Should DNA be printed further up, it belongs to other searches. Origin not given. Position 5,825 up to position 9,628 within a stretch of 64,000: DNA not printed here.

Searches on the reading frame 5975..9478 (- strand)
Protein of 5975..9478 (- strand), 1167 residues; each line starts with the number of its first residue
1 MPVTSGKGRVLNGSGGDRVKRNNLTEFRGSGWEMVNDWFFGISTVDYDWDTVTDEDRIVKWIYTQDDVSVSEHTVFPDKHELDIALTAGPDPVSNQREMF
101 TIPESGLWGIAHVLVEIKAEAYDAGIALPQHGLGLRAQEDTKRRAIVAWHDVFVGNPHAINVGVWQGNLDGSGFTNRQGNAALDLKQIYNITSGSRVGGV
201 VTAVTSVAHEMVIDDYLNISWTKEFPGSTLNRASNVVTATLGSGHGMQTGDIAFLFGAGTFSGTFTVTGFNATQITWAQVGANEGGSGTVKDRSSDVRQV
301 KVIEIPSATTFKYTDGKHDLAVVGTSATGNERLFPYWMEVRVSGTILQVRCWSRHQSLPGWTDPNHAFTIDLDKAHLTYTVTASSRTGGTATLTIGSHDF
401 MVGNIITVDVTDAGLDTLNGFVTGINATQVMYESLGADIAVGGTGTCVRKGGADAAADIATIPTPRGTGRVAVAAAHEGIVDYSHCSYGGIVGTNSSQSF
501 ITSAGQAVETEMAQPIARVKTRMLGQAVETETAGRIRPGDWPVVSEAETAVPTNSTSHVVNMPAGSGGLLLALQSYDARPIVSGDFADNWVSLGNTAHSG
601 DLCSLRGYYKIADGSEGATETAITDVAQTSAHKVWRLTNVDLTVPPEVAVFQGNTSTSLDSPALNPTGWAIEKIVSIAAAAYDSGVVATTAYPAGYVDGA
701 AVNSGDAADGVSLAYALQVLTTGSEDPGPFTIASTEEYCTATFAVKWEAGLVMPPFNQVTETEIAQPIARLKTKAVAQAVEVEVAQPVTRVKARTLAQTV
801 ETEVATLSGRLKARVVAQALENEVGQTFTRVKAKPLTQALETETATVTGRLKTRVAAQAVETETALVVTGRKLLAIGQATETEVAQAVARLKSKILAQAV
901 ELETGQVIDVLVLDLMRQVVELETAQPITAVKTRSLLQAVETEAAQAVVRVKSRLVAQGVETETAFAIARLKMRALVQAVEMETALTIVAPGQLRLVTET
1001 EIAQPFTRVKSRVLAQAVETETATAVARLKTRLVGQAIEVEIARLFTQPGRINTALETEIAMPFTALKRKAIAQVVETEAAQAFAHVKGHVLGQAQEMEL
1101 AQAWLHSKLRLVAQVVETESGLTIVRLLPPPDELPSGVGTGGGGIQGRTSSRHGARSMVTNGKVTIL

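Call 25: search_protein_families(library=phrogs, proteins=[window:5975-9478:-], max_evalue=0.00001)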
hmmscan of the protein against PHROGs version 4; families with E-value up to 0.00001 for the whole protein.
window:5975-9478:- (1167 aa): 1 family
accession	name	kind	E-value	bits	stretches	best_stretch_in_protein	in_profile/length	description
phrog_14065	-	unknown function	6.5e-20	72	1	707-990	620-893/1152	-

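Call 101: search_protein_families(library=pfam, proteins=[window:5975-9478:-], max_evalue=0.01)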
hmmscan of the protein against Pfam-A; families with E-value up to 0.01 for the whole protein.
window:5975-9478:- (1167 aa): 0 families
